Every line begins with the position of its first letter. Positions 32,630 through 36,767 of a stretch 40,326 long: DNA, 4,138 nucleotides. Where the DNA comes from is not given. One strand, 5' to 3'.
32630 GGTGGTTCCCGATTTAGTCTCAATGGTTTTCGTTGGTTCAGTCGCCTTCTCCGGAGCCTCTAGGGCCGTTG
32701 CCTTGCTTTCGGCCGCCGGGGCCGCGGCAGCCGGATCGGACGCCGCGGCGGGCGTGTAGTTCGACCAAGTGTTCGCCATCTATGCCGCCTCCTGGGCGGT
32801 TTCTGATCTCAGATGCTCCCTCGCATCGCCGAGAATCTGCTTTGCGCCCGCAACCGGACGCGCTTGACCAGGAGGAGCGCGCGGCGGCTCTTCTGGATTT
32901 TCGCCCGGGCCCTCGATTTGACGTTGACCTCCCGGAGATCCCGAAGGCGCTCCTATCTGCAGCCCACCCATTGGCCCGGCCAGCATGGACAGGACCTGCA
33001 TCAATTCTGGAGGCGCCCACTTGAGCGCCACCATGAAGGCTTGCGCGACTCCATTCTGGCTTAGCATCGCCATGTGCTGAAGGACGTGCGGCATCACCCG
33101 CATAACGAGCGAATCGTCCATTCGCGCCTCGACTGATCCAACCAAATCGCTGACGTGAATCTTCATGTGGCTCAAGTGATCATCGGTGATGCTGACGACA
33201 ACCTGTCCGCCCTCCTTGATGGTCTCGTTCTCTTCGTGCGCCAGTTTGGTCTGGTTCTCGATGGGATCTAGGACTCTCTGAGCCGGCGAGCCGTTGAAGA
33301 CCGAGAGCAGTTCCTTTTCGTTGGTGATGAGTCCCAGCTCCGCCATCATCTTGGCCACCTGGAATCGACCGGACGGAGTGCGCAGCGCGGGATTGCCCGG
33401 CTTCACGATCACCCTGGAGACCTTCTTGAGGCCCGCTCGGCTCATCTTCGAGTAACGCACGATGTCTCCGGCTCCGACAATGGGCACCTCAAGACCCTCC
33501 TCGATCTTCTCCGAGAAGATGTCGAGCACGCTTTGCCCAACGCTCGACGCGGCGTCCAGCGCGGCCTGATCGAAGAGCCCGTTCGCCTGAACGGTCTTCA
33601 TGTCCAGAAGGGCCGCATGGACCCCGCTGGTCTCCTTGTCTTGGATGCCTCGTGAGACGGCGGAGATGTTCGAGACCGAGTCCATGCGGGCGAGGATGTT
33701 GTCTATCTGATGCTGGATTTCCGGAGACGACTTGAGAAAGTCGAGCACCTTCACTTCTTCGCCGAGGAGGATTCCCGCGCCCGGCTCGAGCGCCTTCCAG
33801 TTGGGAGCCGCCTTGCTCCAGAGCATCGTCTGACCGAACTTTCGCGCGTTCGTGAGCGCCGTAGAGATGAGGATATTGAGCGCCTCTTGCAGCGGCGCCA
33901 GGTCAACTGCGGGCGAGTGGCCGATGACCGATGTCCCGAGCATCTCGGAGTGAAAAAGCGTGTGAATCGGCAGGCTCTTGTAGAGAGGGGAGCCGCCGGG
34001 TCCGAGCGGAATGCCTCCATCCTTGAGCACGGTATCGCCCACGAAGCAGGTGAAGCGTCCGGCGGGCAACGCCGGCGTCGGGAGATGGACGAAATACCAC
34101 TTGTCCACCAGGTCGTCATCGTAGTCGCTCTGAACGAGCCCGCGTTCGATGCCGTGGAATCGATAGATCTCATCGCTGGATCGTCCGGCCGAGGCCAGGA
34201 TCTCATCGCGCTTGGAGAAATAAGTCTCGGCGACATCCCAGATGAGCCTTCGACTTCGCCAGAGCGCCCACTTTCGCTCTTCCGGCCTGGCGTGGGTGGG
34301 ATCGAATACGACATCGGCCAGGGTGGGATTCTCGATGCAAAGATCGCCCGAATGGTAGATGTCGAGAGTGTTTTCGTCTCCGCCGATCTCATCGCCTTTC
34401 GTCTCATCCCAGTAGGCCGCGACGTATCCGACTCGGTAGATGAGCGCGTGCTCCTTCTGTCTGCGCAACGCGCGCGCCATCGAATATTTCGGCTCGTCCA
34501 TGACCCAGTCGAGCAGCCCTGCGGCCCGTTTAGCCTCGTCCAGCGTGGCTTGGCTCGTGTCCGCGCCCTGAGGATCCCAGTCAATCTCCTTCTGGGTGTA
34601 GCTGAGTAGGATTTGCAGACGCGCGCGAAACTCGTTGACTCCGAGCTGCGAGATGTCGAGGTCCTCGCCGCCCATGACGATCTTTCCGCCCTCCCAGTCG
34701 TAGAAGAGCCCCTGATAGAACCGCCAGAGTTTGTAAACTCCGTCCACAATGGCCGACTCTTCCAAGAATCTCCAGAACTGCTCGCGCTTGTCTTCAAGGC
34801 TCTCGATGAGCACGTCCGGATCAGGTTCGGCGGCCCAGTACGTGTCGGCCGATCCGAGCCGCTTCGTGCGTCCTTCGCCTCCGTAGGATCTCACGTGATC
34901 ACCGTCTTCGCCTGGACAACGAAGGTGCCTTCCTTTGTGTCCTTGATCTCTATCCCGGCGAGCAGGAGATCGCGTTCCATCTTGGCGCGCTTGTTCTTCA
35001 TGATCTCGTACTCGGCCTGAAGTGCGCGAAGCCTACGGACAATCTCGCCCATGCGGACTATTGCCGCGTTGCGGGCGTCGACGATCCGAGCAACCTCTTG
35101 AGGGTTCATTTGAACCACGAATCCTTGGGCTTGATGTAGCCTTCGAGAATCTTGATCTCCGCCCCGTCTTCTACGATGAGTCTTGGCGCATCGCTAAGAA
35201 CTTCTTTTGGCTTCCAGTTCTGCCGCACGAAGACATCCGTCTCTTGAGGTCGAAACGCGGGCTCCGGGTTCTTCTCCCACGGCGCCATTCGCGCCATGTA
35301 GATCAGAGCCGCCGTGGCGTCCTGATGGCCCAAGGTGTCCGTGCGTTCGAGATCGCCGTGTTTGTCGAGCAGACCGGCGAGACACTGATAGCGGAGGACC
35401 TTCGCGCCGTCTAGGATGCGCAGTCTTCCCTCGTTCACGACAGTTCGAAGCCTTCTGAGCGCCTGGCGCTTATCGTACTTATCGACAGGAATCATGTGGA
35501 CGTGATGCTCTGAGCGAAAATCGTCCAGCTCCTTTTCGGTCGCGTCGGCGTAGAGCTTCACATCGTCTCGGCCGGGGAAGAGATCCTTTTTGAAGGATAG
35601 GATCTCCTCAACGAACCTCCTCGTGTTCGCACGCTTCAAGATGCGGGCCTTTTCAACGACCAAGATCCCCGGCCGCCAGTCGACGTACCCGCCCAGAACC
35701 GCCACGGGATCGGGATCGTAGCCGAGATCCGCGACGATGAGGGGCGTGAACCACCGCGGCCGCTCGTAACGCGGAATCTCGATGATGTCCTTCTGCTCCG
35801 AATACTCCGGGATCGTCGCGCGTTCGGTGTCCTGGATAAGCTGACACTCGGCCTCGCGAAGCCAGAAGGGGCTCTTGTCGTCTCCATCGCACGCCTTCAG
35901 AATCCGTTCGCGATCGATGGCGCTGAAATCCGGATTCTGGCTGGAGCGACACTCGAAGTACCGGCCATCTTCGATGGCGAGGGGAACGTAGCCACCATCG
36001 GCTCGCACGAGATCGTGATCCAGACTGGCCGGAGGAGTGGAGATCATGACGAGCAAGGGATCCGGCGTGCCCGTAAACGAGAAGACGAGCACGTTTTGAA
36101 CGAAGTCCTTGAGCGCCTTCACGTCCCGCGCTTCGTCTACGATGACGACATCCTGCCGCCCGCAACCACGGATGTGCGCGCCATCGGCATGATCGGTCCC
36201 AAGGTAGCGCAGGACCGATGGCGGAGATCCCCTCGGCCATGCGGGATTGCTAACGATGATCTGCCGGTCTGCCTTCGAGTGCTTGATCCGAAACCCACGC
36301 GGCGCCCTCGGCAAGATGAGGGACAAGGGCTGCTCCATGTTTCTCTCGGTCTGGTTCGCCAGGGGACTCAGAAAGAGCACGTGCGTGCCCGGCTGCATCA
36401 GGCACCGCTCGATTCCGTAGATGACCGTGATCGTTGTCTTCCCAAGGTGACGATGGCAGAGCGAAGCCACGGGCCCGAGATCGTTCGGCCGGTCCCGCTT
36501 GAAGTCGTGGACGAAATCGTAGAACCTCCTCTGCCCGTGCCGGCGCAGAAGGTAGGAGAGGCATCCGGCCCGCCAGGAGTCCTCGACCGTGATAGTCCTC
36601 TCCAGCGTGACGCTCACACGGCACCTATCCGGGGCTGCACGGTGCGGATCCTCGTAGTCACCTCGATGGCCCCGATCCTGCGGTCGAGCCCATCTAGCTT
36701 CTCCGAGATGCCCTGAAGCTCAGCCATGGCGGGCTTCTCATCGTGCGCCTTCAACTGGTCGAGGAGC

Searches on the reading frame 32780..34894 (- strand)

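Call 17: search_protein_families(library=phrogs, max_evalue=0.001, proteins=[window:32780-34894:-])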
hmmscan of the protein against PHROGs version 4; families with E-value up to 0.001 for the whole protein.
window:32780-34894:- (704 aa): 1 family
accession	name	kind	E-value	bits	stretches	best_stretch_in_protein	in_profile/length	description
phrog_156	-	head and packaging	7.7e-05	22.3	1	86-490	63-487/681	portal protein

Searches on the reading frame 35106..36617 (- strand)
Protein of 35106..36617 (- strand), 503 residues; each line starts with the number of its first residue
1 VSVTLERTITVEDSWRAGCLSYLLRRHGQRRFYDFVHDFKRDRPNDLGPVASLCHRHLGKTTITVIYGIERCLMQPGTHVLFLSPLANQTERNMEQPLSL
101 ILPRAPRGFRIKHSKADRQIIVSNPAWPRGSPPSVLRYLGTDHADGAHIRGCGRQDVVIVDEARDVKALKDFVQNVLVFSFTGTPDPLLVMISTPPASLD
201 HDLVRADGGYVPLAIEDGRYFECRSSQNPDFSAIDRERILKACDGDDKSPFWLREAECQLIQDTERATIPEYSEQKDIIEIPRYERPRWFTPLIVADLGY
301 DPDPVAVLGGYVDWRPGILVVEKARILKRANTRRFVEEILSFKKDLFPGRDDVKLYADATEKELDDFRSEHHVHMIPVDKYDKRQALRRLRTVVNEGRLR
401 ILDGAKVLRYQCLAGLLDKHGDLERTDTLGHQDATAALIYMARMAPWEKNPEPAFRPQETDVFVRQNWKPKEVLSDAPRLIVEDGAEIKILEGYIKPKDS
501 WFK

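Call 17: search_protein_families(library=phrogs, max_evalue=0.001, proteins=[window:35106-36617:-])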
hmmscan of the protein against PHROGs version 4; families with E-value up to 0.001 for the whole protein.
window:35106-36617:- (503 aa): 2 families
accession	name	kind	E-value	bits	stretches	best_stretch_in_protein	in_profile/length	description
phrog_2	-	head and packaging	5.3e-08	33.1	1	28-361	269-536/807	terminase large subunit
phrog_7579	-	head and packaging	0.00011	22.5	1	52-167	22-123/239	terminase large subunit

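Call 18: find_related_loci(query=window:35106-36617:-, collection=viral_contigs, flank=10000)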
Query window:35106-36617:- (503 aa) in viral_contigs; peptide patterns used: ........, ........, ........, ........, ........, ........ (x = any residue, [..] = any of these).
15 stretches matched a pattern, but none encodes a relative of the query by tblastn (E <= 1e-3).
